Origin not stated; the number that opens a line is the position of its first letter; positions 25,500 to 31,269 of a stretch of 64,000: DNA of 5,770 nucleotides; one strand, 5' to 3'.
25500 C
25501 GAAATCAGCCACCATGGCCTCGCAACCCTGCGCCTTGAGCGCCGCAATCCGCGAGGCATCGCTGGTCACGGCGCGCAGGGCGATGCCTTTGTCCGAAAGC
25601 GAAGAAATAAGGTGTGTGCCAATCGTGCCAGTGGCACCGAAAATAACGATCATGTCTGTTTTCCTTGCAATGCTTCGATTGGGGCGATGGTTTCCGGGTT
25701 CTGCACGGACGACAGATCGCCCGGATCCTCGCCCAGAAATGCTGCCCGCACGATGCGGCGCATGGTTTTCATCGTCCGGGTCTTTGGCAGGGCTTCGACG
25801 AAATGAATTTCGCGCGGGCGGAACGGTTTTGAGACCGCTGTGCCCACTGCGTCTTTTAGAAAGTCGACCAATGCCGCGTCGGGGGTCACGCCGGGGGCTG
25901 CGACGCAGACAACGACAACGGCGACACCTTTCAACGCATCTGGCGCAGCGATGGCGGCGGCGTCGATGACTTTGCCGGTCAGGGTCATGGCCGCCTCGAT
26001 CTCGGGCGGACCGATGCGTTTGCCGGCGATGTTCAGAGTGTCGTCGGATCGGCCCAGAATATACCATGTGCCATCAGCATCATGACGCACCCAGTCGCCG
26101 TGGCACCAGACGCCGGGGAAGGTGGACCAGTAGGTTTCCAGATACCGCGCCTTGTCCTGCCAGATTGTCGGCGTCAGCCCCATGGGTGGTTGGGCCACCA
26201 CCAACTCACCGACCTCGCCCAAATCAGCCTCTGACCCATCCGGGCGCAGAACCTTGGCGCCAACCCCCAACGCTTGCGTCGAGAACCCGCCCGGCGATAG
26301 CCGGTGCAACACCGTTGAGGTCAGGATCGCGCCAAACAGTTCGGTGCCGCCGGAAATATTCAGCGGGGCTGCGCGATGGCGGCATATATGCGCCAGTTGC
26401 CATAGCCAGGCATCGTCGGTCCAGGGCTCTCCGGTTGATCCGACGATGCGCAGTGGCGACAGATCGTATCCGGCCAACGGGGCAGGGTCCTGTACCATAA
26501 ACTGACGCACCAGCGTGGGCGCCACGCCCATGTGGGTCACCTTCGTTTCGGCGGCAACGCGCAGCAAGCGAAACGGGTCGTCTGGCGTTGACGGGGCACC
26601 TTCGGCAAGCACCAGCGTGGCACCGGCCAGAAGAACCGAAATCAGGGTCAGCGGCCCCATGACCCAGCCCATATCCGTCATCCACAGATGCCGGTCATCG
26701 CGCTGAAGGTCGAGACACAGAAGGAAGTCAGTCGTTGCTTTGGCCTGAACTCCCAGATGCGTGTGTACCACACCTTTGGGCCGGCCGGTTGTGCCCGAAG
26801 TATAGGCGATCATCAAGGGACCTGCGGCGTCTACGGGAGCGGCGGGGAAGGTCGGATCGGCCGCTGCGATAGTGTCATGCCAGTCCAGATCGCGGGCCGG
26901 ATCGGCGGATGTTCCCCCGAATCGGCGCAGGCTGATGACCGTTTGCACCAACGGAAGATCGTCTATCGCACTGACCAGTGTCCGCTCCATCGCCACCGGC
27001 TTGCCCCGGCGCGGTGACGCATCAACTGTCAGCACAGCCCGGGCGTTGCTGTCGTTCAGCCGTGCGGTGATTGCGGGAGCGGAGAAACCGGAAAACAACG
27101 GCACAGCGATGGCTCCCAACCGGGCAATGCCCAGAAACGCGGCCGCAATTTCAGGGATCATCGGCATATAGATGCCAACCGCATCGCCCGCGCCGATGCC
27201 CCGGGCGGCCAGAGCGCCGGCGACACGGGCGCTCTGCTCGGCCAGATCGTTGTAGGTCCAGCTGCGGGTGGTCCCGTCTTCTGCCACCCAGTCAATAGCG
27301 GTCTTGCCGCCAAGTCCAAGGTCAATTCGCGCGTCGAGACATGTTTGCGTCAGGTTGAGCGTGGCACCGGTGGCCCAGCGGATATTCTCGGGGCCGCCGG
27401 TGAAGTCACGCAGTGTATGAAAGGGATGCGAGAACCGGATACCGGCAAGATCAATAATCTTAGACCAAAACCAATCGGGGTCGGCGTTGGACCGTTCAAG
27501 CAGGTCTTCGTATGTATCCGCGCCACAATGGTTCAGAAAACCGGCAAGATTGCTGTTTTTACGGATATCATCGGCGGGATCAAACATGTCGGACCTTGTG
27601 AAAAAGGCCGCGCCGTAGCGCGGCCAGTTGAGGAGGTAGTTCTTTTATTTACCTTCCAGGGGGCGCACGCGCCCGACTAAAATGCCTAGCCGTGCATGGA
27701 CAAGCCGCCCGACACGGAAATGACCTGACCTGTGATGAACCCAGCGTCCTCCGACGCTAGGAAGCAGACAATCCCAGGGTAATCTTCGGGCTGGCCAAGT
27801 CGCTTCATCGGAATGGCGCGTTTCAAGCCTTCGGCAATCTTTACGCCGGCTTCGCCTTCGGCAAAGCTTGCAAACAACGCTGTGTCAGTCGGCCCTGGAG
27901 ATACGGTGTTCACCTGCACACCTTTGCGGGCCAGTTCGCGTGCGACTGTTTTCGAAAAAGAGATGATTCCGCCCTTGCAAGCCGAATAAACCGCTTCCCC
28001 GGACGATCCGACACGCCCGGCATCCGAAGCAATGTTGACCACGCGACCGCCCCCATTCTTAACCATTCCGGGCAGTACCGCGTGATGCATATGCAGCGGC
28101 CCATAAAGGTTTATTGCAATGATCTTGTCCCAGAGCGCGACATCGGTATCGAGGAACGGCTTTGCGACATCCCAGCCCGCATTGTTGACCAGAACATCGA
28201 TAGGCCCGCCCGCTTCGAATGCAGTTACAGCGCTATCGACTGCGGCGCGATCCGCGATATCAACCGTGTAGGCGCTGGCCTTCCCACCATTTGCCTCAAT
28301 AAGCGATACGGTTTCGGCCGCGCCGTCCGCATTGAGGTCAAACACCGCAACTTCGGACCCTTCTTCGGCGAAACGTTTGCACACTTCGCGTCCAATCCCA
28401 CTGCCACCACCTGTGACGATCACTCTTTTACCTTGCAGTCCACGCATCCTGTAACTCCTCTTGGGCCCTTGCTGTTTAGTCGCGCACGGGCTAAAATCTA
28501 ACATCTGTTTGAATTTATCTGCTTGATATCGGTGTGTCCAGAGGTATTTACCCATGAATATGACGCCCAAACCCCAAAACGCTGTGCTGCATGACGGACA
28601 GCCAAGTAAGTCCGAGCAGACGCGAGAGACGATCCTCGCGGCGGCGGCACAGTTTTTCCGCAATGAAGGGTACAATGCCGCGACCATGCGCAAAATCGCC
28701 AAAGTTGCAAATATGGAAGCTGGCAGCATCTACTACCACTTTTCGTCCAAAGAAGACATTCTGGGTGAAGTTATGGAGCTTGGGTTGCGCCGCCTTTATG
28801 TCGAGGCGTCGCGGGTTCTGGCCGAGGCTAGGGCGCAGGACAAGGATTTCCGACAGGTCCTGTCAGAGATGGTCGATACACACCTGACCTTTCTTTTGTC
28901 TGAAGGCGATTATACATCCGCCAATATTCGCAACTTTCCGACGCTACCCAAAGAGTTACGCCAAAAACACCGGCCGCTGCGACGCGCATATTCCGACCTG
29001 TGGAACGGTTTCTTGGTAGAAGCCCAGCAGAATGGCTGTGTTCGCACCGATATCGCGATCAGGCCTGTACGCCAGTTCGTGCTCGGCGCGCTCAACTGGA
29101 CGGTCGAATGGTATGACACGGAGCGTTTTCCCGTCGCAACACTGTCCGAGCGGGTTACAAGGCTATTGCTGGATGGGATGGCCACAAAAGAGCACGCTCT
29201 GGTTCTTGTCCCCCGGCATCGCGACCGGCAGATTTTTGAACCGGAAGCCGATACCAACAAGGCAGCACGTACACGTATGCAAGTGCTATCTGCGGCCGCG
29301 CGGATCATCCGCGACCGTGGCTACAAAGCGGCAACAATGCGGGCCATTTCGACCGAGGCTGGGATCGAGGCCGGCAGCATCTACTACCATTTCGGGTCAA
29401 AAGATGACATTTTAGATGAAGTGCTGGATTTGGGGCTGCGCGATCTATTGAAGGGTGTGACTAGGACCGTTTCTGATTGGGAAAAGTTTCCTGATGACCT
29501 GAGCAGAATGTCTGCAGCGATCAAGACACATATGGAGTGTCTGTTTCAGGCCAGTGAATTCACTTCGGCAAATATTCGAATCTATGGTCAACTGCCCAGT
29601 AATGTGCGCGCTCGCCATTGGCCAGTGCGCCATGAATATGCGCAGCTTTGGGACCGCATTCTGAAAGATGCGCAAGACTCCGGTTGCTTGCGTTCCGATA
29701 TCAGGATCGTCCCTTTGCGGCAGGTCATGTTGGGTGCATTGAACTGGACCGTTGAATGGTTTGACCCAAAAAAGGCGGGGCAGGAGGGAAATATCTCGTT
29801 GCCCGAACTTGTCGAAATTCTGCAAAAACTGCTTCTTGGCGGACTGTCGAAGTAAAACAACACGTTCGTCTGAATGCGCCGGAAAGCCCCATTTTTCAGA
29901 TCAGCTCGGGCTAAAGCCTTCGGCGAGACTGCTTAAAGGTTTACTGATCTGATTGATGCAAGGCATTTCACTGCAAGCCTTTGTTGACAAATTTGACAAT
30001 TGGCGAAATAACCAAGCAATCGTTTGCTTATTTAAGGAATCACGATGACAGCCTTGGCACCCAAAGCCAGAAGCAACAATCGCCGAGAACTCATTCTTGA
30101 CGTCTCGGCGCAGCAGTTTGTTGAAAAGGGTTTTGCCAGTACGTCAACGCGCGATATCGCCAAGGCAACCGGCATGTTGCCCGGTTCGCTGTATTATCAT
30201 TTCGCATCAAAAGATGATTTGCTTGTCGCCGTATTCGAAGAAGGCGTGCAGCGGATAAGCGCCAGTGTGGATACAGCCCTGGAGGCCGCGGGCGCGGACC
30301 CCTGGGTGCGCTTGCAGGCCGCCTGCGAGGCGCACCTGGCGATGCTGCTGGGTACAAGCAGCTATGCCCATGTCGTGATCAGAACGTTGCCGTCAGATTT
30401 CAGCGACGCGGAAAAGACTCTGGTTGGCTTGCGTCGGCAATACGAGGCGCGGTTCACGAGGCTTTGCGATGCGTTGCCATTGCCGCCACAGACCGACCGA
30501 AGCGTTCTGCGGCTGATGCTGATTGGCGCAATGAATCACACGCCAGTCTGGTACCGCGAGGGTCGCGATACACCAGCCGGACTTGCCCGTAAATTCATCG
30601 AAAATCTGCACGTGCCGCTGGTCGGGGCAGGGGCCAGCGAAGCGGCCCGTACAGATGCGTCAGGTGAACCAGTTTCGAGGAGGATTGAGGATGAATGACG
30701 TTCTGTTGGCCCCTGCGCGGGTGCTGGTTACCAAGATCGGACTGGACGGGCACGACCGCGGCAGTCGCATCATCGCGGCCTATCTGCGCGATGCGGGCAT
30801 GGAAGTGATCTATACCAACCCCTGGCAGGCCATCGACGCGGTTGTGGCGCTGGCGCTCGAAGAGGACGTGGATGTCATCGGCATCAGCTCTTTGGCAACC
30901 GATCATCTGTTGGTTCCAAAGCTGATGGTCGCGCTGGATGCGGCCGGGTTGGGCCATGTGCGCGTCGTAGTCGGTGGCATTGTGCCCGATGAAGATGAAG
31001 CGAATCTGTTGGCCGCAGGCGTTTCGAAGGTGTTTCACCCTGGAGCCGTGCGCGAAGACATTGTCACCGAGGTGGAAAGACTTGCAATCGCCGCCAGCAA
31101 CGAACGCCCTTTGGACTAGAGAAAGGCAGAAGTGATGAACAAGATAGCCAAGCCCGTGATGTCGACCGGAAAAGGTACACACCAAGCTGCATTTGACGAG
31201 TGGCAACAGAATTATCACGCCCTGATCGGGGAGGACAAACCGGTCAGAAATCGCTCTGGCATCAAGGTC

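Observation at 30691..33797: B12 acyl-CoA mutase with an unusual active site (Leu/Asn plus further substitutions)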

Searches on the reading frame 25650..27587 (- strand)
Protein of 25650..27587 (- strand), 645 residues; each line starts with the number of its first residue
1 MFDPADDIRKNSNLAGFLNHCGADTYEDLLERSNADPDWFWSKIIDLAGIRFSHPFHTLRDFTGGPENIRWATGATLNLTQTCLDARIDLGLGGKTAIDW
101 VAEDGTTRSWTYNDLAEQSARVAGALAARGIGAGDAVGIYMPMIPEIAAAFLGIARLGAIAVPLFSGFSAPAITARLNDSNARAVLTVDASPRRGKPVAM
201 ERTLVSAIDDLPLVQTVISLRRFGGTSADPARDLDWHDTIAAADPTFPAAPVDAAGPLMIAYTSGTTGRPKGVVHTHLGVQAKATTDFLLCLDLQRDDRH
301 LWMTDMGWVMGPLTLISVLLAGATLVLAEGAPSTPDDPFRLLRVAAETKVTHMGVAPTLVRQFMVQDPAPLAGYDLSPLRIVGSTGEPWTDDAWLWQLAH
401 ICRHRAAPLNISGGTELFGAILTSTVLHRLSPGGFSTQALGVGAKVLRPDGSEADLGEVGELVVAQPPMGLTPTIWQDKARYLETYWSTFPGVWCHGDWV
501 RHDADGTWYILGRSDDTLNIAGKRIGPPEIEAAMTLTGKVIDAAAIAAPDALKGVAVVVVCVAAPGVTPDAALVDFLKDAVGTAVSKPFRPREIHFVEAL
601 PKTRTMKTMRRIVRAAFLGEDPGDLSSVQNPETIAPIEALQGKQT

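Call 42: search_protein_families(library=pfam, proteins=[window:25650-27587:-], max_evalue=0.00001)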
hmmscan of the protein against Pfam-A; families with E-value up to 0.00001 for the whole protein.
window:25650-27587:- (645 aa): 3 families
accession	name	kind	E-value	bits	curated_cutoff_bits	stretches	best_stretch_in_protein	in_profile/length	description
PF00501.34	AMP-binding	-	3.4e-67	227.3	29.9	1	94-467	10-377/384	AMP-binding enzyme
PF13193.12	AMP-binding_C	-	2.6e-12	47.9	24.5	1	529-607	1-76/76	AMP-binding enzyme C-terminal domain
PF16177.11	ACAS_N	-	3.1e-10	40.2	27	1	26-83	1-55/55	Acetyl-coenzyme A synthetase N-terminus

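Call 65: search_solved_structures(query=window:25650-27587:-, max_evalue=1e-30, show_alignments=1)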
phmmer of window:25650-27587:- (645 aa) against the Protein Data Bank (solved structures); distinct sequences matched with E-value up to 1e-30: 30.
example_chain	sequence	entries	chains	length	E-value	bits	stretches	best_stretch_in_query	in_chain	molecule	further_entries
8rpk_A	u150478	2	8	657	3.8e-107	362.2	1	1-627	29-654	Acetate--CoA ligase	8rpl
2p20_A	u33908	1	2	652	5.2e-104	351.8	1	22-635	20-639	Acetyl-coenzyme A synthetase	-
2p2q_A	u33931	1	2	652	7.8e-104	351.2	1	22-635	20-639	Acetyl-coenzyme A synthetase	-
2p2f_A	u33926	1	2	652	7.9e-104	351.2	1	22-635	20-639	Acetyl-coenzyme A synthetase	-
5jrh_A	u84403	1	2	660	8.3e-104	351.1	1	22-635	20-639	Acetyl-coenzyme A synthetase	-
2p2b_A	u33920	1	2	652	8.8e-104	351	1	22-635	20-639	Acetyl-coenzyme A synthetase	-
2p2m_A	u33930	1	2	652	2.5e-103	349.5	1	22-635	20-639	Acetyl-coenzyme A synthetase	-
2p2j_A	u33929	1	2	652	7.1e-103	348.1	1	22-635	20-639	Acetyl-coenzyme A synthetase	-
1pg3_A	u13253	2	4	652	8.9e-103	347.7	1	22-635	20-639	acetyl-CoA synthetase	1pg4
5ifi_A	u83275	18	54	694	7e-93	315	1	51-637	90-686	Acetyl-coenzyme A synthetase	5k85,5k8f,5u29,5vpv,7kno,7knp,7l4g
7kds_A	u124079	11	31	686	3.5e-90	306.1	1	23-640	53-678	Acetyl-coenzyme A synthetase 2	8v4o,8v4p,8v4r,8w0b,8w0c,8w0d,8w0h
7kcp_A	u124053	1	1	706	1.5e-89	304.1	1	21-635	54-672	Acetyl-coenzyme A synthetase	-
7kq6_A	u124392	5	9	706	2e-89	303.6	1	21-635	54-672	Acetyl-coenzyme A synthetase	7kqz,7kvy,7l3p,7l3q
11km_A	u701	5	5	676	2e-88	300.3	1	21-635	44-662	Acetyl-coenzyme A synthetase | Probable acetyl-coenzyme A synthetase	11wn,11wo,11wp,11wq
1ry2_A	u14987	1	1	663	1.6e-87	297.4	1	13-634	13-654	acetyl-coenzyme A synthetase 1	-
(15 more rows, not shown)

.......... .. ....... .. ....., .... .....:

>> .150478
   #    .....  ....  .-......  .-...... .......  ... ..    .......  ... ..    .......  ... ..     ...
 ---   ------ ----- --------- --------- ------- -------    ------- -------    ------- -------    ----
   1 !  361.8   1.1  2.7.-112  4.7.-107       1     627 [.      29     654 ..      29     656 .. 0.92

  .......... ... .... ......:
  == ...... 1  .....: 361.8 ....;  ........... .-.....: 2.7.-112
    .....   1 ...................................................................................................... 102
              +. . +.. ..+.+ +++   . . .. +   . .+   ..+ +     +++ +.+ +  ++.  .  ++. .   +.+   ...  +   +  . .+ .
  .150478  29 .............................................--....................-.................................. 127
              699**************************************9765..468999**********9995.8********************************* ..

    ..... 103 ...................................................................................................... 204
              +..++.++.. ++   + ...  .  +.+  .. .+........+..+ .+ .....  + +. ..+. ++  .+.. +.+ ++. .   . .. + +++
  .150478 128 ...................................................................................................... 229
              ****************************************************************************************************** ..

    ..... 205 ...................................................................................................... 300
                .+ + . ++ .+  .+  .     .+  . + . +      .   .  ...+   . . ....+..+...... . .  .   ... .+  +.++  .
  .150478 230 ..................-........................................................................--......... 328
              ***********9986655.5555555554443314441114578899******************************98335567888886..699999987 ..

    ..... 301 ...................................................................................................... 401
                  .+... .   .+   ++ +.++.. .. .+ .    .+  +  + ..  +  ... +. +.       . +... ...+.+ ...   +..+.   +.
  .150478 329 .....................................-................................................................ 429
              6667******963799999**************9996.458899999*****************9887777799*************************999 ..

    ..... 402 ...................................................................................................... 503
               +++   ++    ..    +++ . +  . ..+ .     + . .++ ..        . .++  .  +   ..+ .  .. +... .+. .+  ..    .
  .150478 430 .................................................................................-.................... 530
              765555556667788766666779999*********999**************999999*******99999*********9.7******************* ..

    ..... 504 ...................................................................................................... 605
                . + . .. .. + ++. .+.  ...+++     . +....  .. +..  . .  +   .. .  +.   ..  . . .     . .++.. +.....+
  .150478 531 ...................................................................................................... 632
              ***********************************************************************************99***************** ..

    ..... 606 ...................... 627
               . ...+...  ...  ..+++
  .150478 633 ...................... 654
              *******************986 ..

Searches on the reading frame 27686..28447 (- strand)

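Call 42: search_protein_families(library=pfam, proteins=[window:27686-28447:-], max_evalue=0.00001)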
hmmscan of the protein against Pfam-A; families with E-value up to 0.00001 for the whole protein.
window:27686-28447:- (253 aa): 4 families
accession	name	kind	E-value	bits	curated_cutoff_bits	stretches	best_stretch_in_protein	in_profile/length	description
PF13561.12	adh_short_C2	-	1.6e-60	205.1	27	1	16-250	6-236/236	Enoyl-(Acyl carrier protein) reductase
PF00106.31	adh_short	-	6.3e-58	195.9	26.6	1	7-197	1-192/195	short chain dehydrogenase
PF08659.16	KR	-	4.5e-14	53.2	22.6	1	9-185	3-176/180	KR domain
PF23441.1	SDR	-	1.5e-06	28.3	27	1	60-249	66-255/258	SDR-like rossmann domain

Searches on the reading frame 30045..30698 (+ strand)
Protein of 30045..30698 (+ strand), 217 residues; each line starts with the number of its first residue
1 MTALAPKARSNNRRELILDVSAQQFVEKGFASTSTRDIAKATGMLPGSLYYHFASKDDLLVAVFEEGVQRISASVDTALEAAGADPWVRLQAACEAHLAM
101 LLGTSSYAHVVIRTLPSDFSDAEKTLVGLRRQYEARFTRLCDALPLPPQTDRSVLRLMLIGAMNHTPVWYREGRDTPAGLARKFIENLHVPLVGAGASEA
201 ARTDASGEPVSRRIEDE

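Call 4: search_protein_families(library=ncbifam, proteins=[window:30045-30698:+])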
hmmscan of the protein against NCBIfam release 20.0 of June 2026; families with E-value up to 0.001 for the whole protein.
window:30045-30698:+ (217 aa): 22 families
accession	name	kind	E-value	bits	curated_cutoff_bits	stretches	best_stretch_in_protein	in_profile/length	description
NF041196.1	ScbR_bind_reg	equivalog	6.3e-16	59.1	150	1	8-91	2-87/191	ScbR family autoregulator-binding transcription factor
NF050111.1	TransRegSACE7040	equivalog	6.7e-15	55.5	250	1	12-188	1-177/186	SACE_7040 family transcriptional regulator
NF051852.1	efflux_TF_MtrR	exception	7.2e-15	55.3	280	1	7-138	5-137/205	multidrug efflux system transcriptional repressor MtrR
NF053731.1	TransRegFasRMycb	equivalog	8.1e-12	45.3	330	1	11-100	10-98/199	HTH-type transcriptional activator FasR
NF007949.0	PRK10668.1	equivalog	1.7e-11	44.1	271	1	7-71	6-70/216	multidrug efflux transporter transcriptional repressor AcrR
NF053878.1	FATransRegFadRBac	equivalog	1.4e-09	38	200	1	14-111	5-101/190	fatty acid metabolism transcriptional regulator FadR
NF053516.1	TranRepPrsAVib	equivalog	4e-09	36.6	300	1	11-93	5-87/208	TetR family transcriptional repressor PsrA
NF007430.0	PRK09975.1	equivalog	2.6e-08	33.3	274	1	8-68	7-67/220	acrEF/envCD operon transcriptional regulator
NF051457.1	acryl_TF_AcuR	equivalog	7.7e-08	31.9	247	1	10-94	15-99/204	acrylate utilization transcriptional regulator AcuR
NF058643.1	TranRegCurRPseudo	equivalog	1e-07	31.8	300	1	9-131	4-127/193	TetR family transcriptional repressor CurR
TIGR03384.1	betaine_BetI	equivalog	1.5e-07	31.3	201.3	1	11-106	7-101/189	choline-binding transcriptional repressor BetI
TIGR03968.1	mycofact_TetR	equivalog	3.8e-07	29.9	224.9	1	11-78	8-75/190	mycofactocin system transcriptional regulator MftR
NF037937.1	septum_RefZ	equivalog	6e-07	29.5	180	1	15-80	2-67/195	forespore capture DNA-binding protein RefZ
NF008402.0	PRK11202.1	equivalog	6.4e-07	29.3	151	1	9-67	9-67/211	HTH-type transcriptional repressor FabR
TIGR03613.1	RutR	equivalog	8e-07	29.1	368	1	11-70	7-66/202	pyrimidine utilization regulatory protein R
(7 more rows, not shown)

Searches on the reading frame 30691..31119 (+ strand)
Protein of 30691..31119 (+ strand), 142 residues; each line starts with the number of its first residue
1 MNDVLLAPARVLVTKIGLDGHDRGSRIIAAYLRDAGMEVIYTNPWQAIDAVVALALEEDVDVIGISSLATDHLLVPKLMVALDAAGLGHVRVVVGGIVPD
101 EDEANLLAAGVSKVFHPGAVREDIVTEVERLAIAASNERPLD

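Call 4: search_protein_families(library=ncbifam, proteins=[window:30691-31119:+])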
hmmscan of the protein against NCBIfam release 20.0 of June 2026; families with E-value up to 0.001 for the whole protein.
window:30691-31119:+ (142 aa): 7 families
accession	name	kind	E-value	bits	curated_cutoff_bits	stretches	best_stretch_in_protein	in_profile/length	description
TIGR00640.1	acid_CoA_mut_C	subfamily_domain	6.5e-37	126.5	57.45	1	9-130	3-125/132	methylmalonyl-CoA mutase C-terminal domain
NF006944.0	PRK09426.1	equivalog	8.7e-32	109.9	876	1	10-131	591-713/721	methylmalonyl-CoA mutase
NF045497.1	IsobCoAmut_IcmF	equivalog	1.1e-12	46.7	1500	1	10-118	4-115/1076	fused isobutyryl-CoA mutase/GTPase IcmF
NF002612.0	PRK02261.1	equivalog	2.6e-08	33.5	110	1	10-130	5-132/148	methylaspartate mutase subunit S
TIGR01501.1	MthylAspMutase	equivalog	2.4e-06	27.3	135.8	1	11-127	4-127/134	methylaspartate mutase subunit S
NF041607.1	dimeth_corrin_MtbC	equivalog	1.1e-05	25.1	350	1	16-104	90-180/203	dimethylamine corrinoid protein MtbC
TIGR02370.1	pyl_corrinoid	subfamily_domain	0.0001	21.8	215.3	1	15-102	91-180/197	methyltransferase cognate corrinoid protein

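Call 42: search_protein_families(library=pfam, proteins=[window:30691-31119:+], max_evalue=0.00001)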
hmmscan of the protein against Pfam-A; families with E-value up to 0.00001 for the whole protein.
window:30691-31119:+ (142 aa): 1 family
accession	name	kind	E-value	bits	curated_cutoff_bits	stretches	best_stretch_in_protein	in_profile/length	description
PF02310.24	B12-binding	-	2.9e-23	82.4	32.1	1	10-119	2-114/121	B12 binding domain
